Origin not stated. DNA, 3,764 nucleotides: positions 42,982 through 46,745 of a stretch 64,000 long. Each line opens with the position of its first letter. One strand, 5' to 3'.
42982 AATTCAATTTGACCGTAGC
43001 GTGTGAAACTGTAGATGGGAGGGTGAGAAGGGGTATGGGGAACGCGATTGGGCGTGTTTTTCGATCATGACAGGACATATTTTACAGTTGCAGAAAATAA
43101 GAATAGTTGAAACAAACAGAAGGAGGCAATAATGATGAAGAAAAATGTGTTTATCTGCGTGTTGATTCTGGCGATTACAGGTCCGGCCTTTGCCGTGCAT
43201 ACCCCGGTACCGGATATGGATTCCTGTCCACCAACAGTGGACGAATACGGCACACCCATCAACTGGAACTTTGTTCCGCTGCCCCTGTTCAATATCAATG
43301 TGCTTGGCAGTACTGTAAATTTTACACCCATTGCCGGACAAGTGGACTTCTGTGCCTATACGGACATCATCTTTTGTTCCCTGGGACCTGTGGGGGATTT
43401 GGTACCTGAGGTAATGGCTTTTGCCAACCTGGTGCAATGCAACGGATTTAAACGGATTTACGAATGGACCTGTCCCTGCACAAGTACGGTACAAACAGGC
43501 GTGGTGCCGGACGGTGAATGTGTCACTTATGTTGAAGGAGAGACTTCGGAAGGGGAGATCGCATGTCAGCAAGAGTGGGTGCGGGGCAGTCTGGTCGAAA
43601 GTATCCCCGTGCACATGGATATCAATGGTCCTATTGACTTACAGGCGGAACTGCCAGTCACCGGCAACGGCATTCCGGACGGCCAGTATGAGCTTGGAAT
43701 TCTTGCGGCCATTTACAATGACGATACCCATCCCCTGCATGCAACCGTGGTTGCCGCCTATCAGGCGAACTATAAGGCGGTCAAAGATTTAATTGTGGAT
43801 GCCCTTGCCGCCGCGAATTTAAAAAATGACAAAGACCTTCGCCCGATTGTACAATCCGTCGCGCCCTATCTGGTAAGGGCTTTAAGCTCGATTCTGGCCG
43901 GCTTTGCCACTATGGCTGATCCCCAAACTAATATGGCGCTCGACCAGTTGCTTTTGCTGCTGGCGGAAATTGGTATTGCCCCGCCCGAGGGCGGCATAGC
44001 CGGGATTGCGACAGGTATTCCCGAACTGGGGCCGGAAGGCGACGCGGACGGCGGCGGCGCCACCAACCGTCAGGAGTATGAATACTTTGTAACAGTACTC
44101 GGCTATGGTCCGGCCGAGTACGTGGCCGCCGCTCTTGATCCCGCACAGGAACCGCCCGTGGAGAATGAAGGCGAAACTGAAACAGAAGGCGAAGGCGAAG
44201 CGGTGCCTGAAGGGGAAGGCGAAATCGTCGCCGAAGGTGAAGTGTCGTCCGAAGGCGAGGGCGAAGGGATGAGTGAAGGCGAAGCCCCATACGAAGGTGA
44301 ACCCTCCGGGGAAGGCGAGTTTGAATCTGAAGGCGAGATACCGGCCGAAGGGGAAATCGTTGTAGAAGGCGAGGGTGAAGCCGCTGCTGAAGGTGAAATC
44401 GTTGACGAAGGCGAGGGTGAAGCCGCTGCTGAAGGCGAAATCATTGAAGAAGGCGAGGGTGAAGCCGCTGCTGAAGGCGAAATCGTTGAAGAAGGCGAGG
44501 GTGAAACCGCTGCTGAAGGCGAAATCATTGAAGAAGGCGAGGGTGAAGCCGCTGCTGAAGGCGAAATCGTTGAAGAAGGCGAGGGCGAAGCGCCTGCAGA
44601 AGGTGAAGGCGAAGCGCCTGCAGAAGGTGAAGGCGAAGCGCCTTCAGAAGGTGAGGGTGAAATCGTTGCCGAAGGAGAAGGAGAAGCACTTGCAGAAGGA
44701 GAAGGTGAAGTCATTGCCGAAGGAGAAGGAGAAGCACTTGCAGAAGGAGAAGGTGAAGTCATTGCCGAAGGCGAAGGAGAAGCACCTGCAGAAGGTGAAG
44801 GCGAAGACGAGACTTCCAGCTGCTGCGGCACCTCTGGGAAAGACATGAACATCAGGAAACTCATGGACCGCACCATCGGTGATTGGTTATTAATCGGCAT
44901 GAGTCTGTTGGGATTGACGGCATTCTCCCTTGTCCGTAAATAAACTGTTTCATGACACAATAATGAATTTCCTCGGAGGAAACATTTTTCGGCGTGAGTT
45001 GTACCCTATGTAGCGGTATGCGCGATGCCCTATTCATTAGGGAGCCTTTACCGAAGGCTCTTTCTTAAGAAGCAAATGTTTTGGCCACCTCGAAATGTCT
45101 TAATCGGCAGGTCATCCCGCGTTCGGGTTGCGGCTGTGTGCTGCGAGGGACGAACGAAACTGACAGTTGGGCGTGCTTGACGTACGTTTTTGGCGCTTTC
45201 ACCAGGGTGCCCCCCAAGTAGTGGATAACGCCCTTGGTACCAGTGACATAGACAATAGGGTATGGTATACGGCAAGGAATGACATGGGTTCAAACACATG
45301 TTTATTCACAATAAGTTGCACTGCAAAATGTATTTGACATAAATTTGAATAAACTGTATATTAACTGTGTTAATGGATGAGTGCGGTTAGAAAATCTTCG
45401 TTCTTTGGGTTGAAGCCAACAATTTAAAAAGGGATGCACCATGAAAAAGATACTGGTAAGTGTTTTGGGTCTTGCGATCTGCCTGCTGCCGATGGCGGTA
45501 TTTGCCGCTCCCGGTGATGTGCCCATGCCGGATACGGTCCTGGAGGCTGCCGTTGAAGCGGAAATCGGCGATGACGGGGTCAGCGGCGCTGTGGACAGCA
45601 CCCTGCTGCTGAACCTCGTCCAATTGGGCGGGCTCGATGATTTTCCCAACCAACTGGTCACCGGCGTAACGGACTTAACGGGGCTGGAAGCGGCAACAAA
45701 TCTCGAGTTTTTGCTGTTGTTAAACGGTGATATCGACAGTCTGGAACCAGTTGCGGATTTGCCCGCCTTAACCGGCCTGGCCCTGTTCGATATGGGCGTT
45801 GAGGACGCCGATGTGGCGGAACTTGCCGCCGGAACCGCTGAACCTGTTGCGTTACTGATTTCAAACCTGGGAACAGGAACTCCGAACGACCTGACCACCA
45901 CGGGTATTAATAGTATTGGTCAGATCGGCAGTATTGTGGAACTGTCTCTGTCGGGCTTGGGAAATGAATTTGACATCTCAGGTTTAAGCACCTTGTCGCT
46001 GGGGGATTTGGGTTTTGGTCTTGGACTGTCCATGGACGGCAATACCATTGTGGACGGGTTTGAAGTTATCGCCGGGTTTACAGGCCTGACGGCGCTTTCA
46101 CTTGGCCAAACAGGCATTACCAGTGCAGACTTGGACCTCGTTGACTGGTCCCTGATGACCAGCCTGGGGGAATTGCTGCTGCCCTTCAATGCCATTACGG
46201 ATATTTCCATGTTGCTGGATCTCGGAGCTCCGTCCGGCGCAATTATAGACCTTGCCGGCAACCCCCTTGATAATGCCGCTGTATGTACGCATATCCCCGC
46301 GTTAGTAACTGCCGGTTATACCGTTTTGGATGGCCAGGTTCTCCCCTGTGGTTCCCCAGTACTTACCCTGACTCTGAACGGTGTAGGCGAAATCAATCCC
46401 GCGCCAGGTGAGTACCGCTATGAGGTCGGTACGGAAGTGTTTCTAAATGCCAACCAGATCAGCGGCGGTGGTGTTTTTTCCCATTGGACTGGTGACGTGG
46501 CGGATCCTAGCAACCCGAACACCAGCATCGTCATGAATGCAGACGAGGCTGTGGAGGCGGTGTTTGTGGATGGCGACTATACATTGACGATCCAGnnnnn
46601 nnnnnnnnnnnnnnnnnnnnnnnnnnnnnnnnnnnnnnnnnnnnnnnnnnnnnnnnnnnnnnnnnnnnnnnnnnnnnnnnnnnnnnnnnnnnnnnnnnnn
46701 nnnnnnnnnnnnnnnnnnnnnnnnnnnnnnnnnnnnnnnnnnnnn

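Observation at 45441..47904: Internalin-like architecture (LRR plus InlB B-repeat domains) in a Gram-negative, high-GC organism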

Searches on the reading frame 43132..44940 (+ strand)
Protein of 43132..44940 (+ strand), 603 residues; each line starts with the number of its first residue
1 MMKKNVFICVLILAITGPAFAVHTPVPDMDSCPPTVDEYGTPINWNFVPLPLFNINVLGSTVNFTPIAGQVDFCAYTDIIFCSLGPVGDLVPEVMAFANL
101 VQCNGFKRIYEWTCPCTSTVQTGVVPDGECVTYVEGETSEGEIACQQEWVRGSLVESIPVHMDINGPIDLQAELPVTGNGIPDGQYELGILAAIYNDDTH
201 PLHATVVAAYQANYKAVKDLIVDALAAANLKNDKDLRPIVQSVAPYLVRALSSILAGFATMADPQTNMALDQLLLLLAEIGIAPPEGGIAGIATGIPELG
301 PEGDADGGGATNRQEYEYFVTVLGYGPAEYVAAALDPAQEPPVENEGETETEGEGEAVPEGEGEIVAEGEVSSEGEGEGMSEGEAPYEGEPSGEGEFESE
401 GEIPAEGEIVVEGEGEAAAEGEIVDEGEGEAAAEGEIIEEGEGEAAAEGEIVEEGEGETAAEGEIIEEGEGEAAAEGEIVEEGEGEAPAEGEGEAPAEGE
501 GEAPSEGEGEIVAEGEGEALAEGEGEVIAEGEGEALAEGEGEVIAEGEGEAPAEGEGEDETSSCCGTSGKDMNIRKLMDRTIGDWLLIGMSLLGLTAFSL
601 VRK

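Call 3: search_protein_families(library=pfam, proteins=[window:43132-44940:+], max_evalue=1)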
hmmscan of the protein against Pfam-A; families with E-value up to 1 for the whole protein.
window:43132-44940:+ (603 aa): 1 family
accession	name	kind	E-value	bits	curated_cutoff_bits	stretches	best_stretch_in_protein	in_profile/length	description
PF14069.11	SpoVIF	-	0.23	11.6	27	1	215-246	13-43/72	Stage VI sporulation protein F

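Call 4: search_protein_families(library=ncbifam, proteins=[window:43132-44940:+], max_evalue=1)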
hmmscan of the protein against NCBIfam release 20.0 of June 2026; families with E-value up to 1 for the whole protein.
window:43132-44940:+ (603 aa): 2 families
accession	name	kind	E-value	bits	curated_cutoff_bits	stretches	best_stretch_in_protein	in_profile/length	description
NF033849.1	ser_rich_anae_1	subfamily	9.9e-06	23.2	650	1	347-563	358-563/1163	serine-rich protein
NF033845.1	MSCRAMM_ClfB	exception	0.0033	15.4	999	1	333-533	542-742/871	MSCRAMM family adhesin clumping factor ClfB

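Call 55: find_encoding_contigs(protein=window:43132-44940:+, flank=6000, max_places=4)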
Protein window:43132-44940:+ (603 aa): no gene with exactly this product is on record in the collection.

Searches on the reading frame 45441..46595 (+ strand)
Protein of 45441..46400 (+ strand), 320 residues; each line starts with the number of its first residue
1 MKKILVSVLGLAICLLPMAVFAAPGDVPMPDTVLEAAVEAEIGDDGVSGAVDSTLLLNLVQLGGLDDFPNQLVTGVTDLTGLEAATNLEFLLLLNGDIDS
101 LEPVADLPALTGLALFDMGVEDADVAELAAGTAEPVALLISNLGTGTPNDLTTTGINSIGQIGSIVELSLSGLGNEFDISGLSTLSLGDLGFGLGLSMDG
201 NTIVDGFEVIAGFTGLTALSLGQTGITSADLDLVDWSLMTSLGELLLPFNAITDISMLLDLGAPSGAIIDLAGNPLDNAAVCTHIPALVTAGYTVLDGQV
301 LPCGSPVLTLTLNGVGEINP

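Call 7: find_homologous_proteins(query=window:45441-46400:+, max_evalue=0.001)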
Query window:45441-46400:+ (320 aa): 3 proteins with E <= 0.001 among 8000 candidates.
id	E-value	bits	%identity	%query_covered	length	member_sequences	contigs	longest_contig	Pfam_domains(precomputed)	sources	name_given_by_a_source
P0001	1.1e-97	345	62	95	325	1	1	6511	-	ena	-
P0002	4.4e-73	264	73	58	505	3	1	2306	PF18998.7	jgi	-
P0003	2.8e-5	42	28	91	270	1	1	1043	PF14580.13,PF00560.40,PF12799.14,PF13855.13,PF23211.1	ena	-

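Call 12: search_solved_structures(query=window:45441-46400:+, max_evalue=10, show_alignments=2)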
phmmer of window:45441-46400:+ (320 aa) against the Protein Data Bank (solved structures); distinct sequences matched with E-value up to 10: 42.
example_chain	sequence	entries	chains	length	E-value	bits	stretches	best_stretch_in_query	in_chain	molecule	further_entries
2omu_A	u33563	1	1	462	2.3e-08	37.1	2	68-284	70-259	Internalin-A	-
2omt_A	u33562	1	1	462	2.9e-08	36.7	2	68-283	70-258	Internalin-A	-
2omx_A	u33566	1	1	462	3e-08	36.7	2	68-280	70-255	Internalin-A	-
2omz_A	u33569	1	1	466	4.5e-08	36.1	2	68-283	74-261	Internalin-A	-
1o6s_A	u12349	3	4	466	4.6e-08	36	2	68-285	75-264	INTERNALIN A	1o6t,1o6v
8h62_A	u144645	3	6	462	5.3e-08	35.9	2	68-285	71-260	Internalin A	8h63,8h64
2omy_A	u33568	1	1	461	5.5e-08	35.8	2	69-285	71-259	Internalin-A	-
2omv_A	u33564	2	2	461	6.6e-08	35.5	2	68-283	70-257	Internalin-A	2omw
4fmz_A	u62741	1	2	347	1.7e-07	34.2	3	71-176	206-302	Internalin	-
5il7_A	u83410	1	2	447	2.8e-05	26.9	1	76-280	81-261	Rab family protein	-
4fho_A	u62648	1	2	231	4.3e-05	26.3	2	53-123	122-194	Internalin C2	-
1h6u_A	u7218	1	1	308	0.00029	23.6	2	54-126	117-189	INTERNALIN H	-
4ezg_A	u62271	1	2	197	0.00088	22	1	27-186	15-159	Putative uncharacterized protein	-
6hlu_A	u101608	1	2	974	0.0012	21.6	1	74-280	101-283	Rab family protein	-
8r4b_A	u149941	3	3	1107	0.0016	21.2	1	75-282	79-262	Rab family protein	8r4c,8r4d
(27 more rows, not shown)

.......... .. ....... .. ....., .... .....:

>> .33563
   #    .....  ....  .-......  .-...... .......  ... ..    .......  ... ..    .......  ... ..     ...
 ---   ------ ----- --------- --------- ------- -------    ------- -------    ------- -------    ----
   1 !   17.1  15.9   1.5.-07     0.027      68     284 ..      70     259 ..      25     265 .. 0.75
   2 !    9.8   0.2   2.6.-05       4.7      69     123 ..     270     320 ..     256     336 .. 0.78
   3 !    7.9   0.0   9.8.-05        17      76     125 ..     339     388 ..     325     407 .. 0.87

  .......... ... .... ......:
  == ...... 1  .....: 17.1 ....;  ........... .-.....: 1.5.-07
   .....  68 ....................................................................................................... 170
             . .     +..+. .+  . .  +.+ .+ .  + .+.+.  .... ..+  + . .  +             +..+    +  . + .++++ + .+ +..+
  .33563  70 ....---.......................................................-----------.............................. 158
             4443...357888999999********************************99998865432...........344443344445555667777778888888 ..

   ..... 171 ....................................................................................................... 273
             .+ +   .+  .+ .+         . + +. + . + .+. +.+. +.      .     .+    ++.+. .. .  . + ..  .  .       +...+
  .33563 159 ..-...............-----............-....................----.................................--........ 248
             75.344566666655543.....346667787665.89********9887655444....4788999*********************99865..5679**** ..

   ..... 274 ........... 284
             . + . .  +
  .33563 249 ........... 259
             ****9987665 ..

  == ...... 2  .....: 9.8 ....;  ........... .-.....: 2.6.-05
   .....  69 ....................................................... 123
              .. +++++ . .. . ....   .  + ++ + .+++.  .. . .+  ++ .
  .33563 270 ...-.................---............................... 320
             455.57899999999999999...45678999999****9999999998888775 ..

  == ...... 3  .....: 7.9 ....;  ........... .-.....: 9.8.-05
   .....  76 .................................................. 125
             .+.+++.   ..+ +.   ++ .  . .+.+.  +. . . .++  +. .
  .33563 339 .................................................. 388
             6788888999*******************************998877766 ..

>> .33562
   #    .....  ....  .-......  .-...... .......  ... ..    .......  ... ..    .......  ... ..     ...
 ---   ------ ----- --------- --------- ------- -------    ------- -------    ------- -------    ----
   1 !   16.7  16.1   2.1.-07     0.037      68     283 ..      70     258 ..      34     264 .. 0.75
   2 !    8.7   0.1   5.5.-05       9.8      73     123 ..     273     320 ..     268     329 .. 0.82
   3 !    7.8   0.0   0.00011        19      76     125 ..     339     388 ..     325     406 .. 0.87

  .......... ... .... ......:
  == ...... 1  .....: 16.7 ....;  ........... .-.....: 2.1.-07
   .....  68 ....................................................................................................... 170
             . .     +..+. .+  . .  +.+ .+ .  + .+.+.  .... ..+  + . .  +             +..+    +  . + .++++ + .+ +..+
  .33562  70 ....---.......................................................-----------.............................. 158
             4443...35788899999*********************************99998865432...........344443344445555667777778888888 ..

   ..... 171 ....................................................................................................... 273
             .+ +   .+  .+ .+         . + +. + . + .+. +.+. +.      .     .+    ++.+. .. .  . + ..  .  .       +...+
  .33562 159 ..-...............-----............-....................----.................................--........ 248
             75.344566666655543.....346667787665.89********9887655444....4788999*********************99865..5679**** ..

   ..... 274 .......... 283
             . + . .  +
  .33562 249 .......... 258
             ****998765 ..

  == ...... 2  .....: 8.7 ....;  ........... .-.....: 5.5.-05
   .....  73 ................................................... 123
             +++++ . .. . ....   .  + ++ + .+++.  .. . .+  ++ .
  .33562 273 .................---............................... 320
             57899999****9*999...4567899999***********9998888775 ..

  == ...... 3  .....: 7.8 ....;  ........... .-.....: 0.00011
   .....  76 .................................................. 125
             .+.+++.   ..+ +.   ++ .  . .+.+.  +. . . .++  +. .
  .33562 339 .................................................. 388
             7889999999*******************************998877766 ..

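Call 16: search_protein_representatives(protein=window:45441-46400:+)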
Query: 320 residues. Proteins with E-value up to 0.001 (for the whole library): 2086; up to 1e-10: 357; up to 1e-30: 33. The best 150 are listed.
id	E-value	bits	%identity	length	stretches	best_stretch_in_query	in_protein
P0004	5.8e-109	380.6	38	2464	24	202-301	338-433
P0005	6.9e-102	357.4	40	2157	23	10-294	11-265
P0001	3.5e-98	345.2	68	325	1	4-293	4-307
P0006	1.1e-97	343.6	66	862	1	1-320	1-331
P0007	2.8e-79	283.1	57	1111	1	1-320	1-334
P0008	3.7e-58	213.8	47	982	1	1-320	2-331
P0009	1.1e-57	212.2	46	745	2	6-276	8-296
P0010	1.9e-56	208.1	45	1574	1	1-317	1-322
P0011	4.2e-55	203.7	39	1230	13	156-302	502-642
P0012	2.2e-54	201.4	47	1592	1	1-320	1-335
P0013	1.9e-53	198.3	38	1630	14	5-300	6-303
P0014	1.3e-48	182.5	38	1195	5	70-301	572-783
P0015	2.1e-45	171.9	34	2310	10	9-296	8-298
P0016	4.0e-44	167.7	37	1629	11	29-295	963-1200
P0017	1.9e-41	158.9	42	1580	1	25-318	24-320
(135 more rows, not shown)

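Call 20: predict_structure(alignment_id=A1)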
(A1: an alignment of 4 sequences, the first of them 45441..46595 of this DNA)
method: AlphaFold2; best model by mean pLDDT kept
length: 385 residues; sequences in the alignment: 4
mean_pLDDT: 49.7   pTM: 0.40
mean pLDDT of the five models: 49.7, 46.3, 32.5, 30.1, 30.1
residues with pLDDT >= 90: 0; 70-90: 20; 50-70: 178; < 50: 187
segments of 3 or more residues with pLDDT < 50: 1-69, 143-165, 171-173, 188-191, 298-385
pLDDT, mean of each block of 10 residues (from residue 1): 38 32 28 38 36 36 39 60 62 67 72 65 66 57 44 36 45 55 52 58 64 64 63 70 65 62 63 58 65 57 37 35 37 33 34 35 33 35 30
secondary structure, 60 per line:
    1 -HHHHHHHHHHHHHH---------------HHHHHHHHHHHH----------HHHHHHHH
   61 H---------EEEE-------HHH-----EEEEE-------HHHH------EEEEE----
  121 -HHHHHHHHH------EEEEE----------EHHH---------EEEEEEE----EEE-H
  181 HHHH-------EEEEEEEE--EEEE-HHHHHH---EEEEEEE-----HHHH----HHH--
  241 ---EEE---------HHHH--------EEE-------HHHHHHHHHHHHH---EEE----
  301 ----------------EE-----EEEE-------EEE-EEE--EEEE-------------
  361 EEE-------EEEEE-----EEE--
elements in order: H2-15 H31-42 H53-61 E71-74 E90-94 H102-105 E112-116 H122-130 E137-141 E165-171 E176-178 H180-184 E192-199 E202-205 H207-212 E216-222 H228-231 E244-246 H256-259 E268-270 H278-290 E294-296 E324-327 E335-337 E339-341 E344-347 E361-363 E371-375 E381-383

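Call 42: search_protein_families(library=pfam, proteins=[P0007, P0010, P0008], max_evalue=0.01)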
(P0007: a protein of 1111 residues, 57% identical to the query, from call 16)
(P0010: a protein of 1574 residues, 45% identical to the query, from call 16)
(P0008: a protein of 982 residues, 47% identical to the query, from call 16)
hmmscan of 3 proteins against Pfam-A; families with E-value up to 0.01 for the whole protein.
P0007 (1111 aa): 4 families
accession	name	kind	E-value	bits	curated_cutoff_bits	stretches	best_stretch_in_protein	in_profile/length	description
PF18998.6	Flg_new_2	-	2.1e-55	185.1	23.6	5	614-683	1-71/73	Divergent InlB B-repeat domain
PF13927.12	Ig_3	-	1e-05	26.4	30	1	1003-1059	15-75/78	Immunoglobulin domain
PF13895.12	Ig_2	-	0.00026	21.6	27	1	1015-1077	25-79/79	Immunoglobulin domain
PF07679.22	I-set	-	0.0033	17.9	23.7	0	1002-1059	13-74/90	Immunoglobulin I-set domain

P0010 (1574 aa): 4 families
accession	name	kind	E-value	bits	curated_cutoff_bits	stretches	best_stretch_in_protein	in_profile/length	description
PF18998.6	Flg_new_2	-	1e-61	205.3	23.6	9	313-380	3-70/73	Divergent InlB B-repeat domain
PF14344.12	DUF4397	-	1.5e-22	80.8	30.6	2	1382-1496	1-118/119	Domain of unknown function (DUF4397)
PF00036.39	EF-hand_1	-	0.0014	18.5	25.4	0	1338-1356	9-27/29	EF hand domain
PF12799.13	LRR_4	-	0.0087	16.7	27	0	232-263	10-43/44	Leucine Rich repeats (2 copies)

P0008 (982 aa): 4 families
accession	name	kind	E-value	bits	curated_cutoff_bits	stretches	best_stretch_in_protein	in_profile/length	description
PF18998.6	Flg_new_2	-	3e-18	66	23.6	2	542-611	2-70/73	Divergent InlB B-repeat domain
PF00526.23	Dicty_CTDC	-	4.6e-10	39.6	27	2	910-932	1-23/24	Dictyostelium (slime mold) repeat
PF00963.24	Cohesin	-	0.00014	22.5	24.1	1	712-830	2-118/139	Cohesin domain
PF12799.13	LRR_4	-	0.00043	20.9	27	0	253-269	3-19/44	Leucine Rich repeats (2 copies)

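Call 60: find_encoding_contigs(protein=P0006, flank=3000, max_places=3)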
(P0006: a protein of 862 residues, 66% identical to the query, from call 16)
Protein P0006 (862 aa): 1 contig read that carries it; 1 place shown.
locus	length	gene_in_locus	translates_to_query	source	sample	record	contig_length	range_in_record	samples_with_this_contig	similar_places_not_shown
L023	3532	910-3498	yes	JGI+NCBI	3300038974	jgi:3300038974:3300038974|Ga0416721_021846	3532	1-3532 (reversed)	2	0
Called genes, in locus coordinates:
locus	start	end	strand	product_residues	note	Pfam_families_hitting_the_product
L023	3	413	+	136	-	?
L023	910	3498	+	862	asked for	PF12799:LRR_4 (faint), PF18998:Flg_new_2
